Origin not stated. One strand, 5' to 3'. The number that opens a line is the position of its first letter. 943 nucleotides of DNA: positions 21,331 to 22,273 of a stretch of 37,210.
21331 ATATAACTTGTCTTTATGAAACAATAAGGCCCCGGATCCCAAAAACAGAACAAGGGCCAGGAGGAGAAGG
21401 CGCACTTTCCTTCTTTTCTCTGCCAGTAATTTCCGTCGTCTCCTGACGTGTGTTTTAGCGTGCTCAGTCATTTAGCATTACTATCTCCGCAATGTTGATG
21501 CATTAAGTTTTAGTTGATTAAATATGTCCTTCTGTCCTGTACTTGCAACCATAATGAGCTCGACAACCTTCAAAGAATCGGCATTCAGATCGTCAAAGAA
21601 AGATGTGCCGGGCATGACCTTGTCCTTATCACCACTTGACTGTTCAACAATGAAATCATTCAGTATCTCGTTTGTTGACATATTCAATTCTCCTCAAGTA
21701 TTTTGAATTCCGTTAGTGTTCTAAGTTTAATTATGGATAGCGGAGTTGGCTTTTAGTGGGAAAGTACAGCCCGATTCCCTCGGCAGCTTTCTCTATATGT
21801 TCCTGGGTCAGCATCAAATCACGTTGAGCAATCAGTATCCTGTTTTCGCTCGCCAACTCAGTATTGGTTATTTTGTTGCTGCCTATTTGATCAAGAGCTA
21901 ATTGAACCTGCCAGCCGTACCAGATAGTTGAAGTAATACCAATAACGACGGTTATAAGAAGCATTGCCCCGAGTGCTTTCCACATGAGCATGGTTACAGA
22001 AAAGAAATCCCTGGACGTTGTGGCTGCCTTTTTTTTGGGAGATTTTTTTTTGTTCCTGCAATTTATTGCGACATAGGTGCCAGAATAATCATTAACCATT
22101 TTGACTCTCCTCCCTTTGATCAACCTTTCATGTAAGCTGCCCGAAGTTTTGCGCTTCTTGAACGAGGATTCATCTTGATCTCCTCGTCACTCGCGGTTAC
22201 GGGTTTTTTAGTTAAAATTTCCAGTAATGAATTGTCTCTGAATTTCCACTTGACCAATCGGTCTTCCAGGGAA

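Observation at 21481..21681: Acyl-carrier-protein-like mini-ORF inserted between ftsL and the ftsI-like gene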

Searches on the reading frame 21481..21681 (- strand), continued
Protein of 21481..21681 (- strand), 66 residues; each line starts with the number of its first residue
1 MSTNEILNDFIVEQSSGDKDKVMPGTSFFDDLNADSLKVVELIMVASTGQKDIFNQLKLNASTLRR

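Call 24: find_related_loci(query=A1, collection=metagenome_contigs, flank=3000)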
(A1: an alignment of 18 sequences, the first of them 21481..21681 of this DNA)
Query A1 (66 aa) in metagenome_contigs; peptide patterns used: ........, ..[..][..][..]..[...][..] (x = any residue, [..] = any of these).
279 stretches matched a pattern; 31 encode a relative of the query (tblastn E <= 1e-3); 31 distinct loci.
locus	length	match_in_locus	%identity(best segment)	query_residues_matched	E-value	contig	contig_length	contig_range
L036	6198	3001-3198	100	1-66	1e-40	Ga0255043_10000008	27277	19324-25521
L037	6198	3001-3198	100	1-66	1e-40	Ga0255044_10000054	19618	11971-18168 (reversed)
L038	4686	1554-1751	85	1-66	8e-33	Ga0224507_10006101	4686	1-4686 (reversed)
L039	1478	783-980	62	1-66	1e-24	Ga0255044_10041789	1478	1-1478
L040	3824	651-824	43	11-65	1e-10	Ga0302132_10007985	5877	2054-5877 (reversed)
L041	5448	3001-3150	44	11-60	6e-10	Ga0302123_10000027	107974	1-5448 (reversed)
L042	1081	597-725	56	2-44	9e-10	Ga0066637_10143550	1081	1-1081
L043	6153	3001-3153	47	2-52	3e-9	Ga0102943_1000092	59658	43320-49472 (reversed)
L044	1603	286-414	49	2-44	2e-8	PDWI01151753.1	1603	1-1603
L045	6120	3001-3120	48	5-44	6e-7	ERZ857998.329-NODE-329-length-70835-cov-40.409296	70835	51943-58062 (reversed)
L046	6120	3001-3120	48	5-44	7e-7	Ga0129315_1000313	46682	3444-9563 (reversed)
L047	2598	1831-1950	51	4-44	1e-6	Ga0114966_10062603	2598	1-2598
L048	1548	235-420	38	4-65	1e-6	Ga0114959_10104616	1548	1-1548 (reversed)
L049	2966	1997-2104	53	7-42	1e-6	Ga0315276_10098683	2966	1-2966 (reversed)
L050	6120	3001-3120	45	5-44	3e-6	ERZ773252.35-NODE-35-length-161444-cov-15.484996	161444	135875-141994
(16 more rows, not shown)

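Call 27: find_encoding_contigs(protein=P0144, flank=4000, max_places=2)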
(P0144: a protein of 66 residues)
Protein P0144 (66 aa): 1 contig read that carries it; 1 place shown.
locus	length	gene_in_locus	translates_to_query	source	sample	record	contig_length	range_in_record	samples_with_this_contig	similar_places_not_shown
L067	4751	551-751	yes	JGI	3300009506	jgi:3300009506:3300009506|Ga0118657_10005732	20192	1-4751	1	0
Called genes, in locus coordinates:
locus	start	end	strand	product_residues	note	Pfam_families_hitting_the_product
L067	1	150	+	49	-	PF01795:Methyltransf_5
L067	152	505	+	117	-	-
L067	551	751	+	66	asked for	-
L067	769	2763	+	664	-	PF03717:PBP_dimer, PF00905:Transpeptidase (faint), PF03793:PASTA (faint)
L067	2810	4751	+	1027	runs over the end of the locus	PF01225:Mur_ligase, PF08245:Mur_ligase_M, PF02875:Mur_ligase_C, PF01225:Mur_ligase, PF08245:Mur_ligase_M, PF02875:Mur_ligase_C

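Call 34: find_homologous_proteins(query=A2, max_evalue=0.001)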
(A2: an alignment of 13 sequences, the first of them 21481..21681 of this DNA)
Query A2 (13 sequences) (66 aa, profile of the alignment): 93 proteins with E <= 0.001 among 796 candidates.
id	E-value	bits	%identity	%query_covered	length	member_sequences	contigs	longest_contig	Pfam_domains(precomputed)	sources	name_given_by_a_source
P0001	7.4e-30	120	98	100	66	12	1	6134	-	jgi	-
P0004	9.8e-30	120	88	100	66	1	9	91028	-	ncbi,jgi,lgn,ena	-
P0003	2.6e-29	118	92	100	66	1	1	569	-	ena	-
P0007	3.5e-29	118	85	100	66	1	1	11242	-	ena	-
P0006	5.4e-29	117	86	100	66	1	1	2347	-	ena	-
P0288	8.5e-29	117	69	88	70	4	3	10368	-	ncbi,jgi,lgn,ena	ncbi:MAG: acyl carrier protein [Thermodesulfobacteriota bacterium]|jgi:acyl carrier protein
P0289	1.2e-28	116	66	88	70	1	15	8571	-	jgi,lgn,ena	jgi:acyl carrier protein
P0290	1.2e-28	116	66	88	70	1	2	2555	-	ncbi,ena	-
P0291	1.6e-28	116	66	88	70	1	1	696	-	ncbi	-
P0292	1.7e-28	116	64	95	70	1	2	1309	-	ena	-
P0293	1.7e-28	116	66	88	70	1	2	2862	-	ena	-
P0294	2.1e-28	115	64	88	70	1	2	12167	-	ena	-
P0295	2.1e-28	115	66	88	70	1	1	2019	-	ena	-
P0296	2.9e-28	115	66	88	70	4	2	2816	-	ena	-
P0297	3.2e-28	115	64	88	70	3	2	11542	-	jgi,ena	jgi:acyl carrier protein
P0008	5.3e-28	114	85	100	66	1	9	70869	-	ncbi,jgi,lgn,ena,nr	ncbi:MAG: hypothetical protein OEL85_04570 [Desulfobulbaceae bacterium]|jgi:acyl carrier protein|nr:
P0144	4.1e-23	99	48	94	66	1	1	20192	-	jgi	-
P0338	3.5e-9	54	56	62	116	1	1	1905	PF00550.32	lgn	-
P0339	7.7e-9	53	67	41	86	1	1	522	PF00550.32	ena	-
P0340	1.0e-8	52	50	58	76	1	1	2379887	PF00550.32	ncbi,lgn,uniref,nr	ncbi:acyl carrier protein [Limisalsivibrio acetivorans]|uniref:acyl carrier protein n=1 Tax=Limisals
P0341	1.2e-8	52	58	61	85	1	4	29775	PF00550.32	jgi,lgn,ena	jgi:acyl carrier protein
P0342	7.7e-8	50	44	65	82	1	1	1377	PF00550.32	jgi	-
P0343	8.2e-8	50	47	67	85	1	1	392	PF00550.32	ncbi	-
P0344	2.8e-6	45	58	58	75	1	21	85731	PF00550.32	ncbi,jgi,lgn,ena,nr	ncbi:MAG: acyl carrier protein [Ruminococcaceae bacterium]|nr:acyl carrier protein [Oscillospiraceae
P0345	3.1e-6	44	50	52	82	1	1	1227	PF00550.32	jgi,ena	-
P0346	3.4e-6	44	62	39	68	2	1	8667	PF00550.32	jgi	jgi:acyl carrier protein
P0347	9.0e-6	43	74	35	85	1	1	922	PF00550.32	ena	-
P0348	1.2e-5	43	43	67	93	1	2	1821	PF00550.32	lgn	-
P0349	7.3e-5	40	49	59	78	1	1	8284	PF00550.32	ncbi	-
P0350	8.1e-5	40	53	55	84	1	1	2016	PF00550.32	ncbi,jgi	jgi:acyl carrier protein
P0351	1.2e-4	39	42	70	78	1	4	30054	PF00550.32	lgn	-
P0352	1.2e-4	39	47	67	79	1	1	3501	PF00550.32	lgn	-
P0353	1.4e-4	39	53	55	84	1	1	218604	PF00550.32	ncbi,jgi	jgi:acyl carrier protein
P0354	1.4e-4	39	53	55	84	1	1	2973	PF00550.32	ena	-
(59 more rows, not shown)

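Call 35: fold_search(model_id=the predicted structure, library=pdb)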
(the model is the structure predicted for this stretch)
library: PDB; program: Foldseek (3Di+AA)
matches with E <= 10: 0; with E <= 0.001: 0
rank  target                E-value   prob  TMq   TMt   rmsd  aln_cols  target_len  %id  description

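Call 59: predict_structure(alignment_id=A4)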
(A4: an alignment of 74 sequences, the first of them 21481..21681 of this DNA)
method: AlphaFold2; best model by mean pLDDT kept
length: 66 residues; sequences in the alignment: 74
mean_pLDDT: 70.9   pTM: 0.48
mean pLDDT of the five models: 70.9, 69.3, 69.0, 67.5, 66.7
residues with pLDDT >= 90: 10; 70-90: 25; 50-70: 25; < 50: 6
segments of 3 or more residues with pLDDT < 50: none
pLDDT, mean of each block of 10 residues (from residue 1): 52 52 66 89 90 82 60
secondary structure, 60 per line:
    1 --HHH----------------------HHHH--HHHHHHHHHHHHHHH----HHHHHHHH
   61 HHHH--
elements in order: H28-31 H34-48 H53-64

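Call 64: fold_search(model_id=the predicted structure, library=pdb)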
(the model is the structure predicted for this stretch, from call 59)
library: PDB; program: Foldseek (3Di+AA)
matches with E <= 10: 0; with E <= 0.001: 0
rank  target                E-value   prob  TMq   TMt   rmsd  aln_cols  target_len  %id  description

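Call 72: search_protein_families(library=pfam, alignment_id=A4, max_evalue=1)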
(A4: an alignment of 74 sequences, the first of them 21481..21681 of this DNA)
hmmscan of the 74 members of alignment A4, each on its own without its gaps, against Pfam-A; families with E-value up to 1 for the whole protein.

A. member 1, window:21481-21681:- (66 aa): 1 family
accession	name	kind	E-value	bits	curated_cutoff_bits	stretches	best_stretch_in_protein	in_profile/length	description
PF00550.31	PP-binding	-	0.15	12.8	20.8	1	23-44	19-39/67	Phosphopantetheine attachment site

B. families by the number of members that match (of 74 scanned): 7 families
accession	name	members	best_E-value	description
PF00550.31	PP-binding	33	5.2e-05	Phosphopantetheine attachment site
PF08353.15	MurT_C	17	0.048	MurT ligase C-terminal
PF08728.15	CRT10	2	0.02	CRT10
PF18347.7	DUF5606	1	0.048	Domain of unknown function (DUF5606)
PF23297.2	ACP_SdgA_C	1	0.048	Highly reducing polyketide synthase sdgA, C-terminal ACP domain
PF19590.4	TrbL_3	1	0.17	TrbL/VirB6 plasmid conjugal transfer like protein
PF16509.11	KORA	1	0.17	TrfB plasmid transcriptional repressor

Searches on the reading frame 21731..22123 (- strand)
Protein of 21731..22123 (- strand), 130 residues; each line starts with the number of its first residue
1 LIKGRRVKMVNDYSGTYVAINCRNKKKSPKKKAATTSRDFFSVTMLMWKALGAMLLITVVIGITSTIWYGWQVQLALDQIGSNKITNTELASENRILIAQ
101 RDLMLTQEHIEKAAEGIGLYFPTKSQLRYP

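Call 3: search_protein_families(library=pfam, proteins=[window:21731-22123:-], max_evalue=10)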
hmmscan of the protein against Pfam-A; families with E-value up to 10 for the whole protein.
window:21731-22123:- (130 aa): 1 family
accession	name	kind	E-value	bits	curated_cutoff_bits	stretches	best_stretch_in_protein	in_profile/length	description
PF14274.12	BT_3044-like_C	-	0.015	16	23.1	1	6-39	6-41/141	BT_3044-like, C-terminal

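Call 4: search_protein_families(library=ncbifam, proteins=[window:21731-22123:-], max_evalue=10)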
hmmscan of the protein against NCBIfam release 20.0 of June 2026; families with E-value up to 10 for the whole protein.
window:21731-22123:- (130 aa): 2 families
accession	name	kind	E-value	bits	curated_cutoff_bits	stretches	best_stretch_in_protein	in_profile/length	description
TIGR02209.1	ftsL_broad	equivalog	0.0033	17.3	42.45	1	51-126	4-80/85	cell division protein FtsL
NF040912.1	SGM_5486_fam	subfamily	0.0044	16.8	35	1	51-67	18-34/37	SGM_5486 family transporter-associated protein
